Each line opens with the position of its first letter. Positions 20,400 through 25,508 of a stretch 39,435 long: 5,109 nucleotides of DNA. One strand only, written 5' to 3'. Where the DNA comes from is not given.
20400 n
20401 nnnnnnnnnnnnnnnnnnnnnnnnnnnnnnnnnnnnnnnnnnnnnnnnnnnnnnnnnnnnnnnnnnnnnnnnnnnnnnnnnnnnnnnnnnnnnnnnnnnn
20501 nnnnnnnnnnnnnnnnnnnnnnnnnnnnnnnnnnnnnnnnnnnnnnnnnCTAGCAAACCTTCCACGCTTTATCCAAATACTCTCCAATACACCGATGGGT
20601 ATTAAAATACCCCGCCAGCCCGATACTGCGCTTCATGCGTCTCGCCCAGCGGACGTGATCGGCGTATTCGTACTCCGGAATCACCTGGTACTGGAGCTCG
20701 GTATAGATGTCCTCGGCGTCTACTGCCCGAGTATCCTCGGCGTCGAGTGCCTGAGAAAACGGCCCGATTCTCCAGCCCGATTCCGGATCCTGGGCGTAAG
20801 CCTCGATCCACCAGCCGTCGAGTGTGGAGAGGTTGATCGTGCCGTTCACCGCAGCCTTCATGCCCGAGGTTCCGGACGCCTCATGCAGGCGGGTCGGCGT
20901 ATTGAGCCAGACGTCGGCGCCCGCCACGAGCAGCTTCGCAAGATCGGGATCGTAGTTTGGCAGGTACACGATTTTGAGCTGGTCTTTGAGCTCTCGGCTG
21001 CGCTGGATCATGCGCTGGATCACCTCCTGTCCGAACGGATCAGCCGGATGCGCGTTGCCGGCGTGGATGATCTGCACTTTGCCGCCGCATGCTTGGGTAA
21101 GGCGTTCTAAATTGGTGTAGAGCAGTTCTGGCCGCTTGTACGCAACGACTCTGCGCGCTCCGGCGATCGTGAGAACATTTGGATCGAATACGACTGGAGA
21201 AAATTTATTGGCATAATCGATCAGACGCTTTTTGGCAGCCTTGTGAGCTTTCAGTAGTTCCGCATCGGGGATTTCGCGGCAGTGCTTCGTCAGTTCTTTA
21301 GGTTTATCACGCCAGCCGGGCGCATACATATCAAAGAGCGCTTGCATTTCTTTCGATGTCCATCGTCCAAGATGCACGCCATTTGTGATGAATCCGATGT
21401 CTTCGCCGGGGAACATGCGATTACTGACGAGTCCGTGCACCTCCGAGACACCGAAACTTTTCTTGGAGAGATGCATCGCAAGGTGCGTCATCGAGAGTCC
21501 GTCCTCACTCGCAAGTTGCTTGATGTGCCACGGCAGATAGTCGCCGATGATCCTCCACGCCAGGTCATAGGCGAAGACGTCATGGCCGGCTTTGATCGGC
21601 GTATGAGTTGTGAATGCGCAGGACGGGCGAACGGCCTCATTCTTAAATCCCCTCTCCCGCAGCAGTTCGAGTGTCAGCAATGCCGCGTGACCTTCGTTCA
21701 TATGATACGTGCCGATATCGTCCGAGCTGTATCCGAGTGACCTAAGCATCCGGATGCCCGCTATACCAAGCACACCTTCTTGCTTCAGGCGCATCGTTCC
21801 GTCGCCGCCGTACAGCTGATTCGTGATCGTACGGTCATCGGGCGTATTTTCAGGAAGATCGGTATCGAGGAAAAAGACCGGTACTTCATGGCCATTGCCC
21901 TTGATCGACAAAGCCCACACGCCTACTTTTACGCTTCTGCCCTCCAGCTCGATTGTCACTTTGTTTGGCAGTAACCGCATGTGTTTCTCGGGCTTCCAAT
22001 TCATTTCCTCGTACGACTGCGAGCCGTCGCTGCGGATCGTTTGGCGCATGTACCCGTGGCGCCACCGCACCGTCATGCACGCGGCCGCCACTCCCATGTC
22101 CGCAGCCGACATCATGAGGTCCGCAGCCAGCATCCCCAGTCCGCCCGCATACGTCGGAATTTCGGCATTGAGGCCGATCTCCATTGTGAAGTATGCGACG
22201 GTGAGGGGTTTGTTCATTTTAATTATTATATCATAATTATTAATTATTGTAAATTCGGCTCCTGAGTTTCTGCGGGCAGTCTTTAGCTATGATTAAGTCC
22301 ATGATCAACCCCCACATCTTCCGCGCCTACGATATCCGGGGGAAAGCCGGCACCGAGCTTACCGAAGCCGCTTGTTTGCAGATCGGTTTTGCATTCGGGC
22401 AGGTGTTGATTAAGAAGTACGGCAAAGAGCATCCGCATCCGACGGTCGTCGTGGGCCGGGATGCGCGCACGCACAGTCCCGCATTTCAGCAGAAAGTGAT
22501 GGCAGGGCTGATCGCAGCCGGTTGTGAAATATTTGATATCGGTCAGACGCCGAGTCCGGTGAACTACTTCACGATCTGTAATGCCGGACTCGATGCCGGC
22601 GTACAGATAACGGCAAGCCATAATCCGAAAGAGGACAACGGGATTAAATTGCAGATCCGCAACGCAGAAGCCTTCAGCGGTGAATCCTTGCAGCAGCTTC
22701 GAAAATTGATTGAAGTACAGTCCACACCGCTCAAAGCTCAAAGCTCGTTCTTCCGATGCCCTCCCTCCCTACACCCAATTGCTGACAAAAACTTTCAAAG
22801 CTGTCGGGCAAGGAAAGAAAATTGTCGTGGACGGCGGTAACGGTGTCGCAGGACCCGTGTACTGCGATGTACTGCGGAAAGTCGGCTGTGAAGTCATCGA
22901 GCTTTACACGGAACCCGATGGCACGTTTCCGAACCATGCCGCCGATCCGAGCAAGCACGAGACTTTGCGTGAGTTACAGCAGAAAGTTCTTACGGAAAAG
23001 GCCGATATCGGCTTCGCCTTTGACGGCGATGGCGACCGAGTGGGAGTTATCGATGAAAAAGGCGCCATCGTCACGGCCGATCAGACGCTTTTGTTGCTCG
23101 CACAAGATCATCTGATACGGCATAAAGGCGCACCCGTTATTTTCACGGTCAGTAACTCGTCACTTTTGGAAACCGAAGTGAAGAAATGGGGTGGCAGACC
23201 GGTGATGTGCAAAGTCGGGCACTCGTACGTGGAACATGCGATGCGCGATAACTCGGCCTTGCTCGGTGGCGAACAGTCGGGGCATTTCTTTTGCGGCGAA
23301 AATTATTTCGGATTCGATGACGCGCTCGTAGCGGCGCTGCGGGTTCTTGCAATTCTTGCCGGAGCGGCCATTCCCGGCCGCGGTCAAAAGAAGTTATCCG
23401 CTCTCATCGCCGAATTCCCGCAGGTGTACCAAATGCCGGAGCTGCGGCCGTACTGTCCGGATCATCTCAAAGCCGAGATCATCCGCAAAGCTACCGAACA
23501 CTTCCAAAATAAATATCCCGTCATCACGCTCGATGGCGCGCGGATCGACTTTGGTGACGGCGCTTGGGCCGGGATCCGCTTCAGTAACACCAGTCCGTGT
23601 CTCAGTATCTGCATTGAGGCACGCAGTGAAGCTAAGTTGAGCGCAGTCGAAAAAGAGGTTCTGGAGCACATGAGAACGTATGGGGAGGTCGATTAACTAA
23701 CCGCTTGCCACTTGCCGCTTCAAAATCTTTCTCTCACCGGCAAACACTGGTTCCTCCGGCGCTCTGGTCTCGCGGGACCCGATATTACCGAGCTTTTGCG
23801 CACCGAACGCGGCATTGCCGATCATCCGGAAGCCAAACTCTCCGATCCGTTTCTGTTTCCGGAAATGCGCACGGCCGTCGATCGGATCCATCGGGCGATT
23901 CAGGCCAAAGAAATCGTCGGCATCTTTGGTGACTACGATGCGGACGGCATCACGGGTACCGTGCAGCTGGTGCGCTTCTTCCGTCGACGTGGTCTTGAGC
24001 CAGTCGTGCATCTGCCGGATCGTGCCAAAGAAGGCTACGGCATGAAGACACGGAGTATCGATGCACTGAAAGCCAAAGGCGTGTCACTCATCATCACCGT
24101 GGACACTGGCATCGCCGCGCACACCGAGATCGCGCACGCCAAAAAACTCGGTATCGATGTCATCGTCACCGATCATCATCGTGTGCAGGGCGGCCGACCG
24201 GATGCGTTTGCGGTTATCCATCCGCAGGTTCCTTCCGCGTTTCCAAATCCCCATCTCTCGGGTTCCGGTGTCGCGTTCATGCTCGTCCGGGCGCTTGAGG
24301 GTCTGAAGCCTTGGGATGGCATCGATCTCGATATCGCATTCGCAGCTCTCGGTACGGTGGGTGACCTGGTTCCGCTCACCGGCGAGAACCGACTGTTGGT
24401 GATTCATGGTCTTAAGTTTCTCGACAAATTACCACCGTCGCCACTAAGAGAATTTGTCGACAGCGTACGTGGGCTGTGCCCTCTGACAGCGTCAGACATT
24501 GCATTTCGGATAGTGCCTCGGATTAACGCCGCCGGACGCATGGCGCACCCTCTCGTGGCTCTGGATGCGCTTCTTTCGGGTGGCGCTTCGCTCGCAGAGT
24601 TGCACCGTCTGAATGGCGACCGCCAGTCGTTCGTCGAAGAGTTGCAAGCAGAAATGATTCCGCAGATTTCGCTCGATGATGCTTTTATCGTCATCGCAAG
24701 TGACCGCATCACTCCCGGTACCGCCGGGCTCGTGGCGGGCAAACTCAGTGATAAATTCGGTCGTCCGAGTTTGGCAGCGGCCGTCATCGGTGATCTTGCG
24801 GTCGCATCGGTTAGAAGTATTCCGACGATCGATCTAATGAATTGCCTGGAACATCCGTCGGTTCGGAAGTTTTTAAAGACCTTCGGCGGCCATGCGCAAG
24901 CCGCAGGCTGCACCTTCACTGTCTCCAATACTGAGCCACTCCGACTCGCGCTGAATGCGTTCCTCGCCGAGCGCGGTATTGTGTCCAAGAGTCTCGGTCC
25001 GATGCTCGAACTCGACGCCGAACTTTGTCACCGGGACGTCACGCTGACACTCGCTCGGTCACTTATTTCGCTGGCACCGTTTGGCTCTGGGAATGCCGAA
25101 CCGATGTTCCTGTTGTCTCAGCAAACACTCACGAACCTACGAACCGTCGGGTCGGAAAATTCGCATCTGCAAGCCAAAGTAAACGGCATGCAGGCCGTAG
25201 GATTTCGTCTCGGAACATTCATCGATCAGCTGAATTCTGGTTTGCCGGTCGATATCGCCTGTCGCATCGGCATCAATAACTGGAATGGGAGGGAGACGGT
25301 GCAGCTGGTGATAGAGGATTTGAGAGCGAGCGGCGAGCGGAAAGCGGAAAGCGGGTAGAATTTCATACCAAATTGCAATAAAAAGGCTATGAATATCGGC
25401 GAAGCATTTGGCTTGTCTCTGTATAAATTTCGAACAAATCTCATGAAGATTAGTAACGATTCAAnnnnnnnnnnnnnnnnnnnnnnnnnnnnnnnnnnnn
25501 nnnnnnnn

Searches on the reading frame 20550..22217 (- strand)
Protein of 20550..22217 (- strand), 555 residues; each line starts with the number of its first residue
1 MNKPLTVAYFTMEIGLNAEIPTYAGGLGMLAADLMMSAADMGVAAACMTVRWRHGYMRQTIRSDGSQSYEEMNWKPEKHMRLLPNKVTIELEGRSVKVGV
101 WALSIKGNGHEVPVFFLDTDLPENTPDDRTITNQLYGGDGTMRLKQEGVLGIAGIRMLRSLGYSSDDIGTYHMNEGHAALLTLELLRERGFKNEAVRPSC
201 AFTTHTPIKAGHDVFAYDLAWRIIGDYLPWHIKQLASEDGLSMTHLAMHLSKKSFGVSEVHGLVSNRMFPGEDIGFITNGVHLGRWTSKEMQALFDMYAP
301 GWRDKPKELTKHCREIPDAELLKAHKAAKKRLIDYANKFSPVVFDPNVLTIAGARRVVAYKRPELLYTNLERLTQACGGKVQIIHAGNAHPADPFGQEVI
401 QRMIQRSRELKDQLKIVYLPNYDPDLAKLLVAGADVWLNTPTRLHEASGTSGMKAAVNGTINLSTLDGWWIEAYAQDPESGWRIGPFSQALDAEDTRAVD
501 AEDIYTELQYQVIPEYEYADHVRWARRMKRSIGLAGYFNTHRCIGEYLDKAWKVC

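Call 14: search_protein_families(library=pfam, proteins=[window:20550-22217:-], max_evalue=0.001)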
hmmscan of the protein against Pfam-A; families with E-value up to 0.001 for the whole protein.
window:20550-22217:- (555 aa): 1 family
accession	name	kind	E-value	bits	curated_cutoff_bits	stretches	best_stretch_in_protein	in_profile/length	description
PF00343.26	Phosphorylase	-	3.5e-36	125.2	27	2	237-473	320-584/713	Carbohydrate phosphorylase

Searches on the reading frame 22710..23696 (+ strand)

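Call 14: search_protein_families(library=pfam, proteins=[window:22710-23696:+], max_evalue=0.001)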
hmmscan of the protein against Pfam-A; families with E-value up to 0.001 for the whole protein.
window:22710-23696:+ (328 aa): 3 families
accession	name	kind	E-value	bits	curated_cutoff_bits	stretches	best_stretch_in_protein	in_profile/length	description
PF02879.22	PGM_PMM_II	-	1.6e-26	93.2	29.3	1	20-118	2-103/103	Phosphoglucomutase/phosphomannomutase, alpha/beta/alpha domain II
PF02880.22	PGM_PMM_III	-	2.2e-23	83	20.7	1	123-239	2-114/115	Phosphoglucomutase/phosphomannomutase, alpha/beta/alpha domain III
PF00408.26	PGM_PMM_IV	-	5.8e-08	33.1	23.1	1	261-319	21-67/68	Phosphoglucomutase/phosphomannomutase, C-terminal domain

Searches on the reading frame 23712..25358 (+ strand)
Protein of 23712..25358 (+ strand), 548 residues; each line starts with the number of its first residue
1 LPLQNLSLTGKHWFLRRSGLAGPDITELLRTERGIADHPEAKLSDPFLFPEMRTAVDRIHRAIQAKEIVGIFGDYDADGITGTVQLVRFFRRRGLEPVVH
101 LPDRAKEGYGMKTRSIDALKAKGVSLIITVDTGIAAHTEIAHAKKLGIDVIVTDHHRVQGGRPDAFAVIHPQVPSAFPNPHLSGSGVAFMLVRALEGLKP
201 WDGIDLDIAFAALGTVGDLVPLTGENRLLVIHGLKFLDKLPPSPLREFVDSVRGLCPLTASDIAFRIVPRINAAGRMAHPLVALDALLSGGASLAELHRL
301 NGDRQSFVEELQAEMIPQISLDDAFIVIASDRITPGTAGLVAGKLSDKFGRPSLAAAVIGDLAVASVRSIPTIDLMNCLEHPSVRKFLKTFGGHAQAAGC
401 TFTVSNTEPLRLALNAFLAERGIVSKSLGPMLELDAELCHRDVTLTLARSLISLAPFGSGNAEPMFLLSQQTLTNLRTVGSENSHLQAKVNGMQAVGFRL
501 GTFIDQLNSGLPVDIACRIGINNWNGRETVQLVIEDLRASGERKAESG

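Call 14: search_protein_families(library=pfam, proteins=[window:23712-25358:+], max_evalue=0.001)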
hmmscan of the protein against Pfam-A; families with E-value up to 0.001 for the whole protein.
window:23712-25358:+ (548 aa): 3 families
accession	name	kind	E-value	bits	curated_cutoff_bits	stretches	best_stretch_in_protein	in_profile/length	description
PF17768.7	RecJ_OB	-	4.8e-25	88.1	27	1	434-536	1-107/107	RecJ OB domain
PF01368.27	DHH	-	8.5e-21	75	28.1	1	69-194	2-104/125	DHH family, N-terminal domain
PF02272.25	DHHA1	-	4.1e-06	27.6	25.9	1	325-419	4-101/102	DHHA1 domain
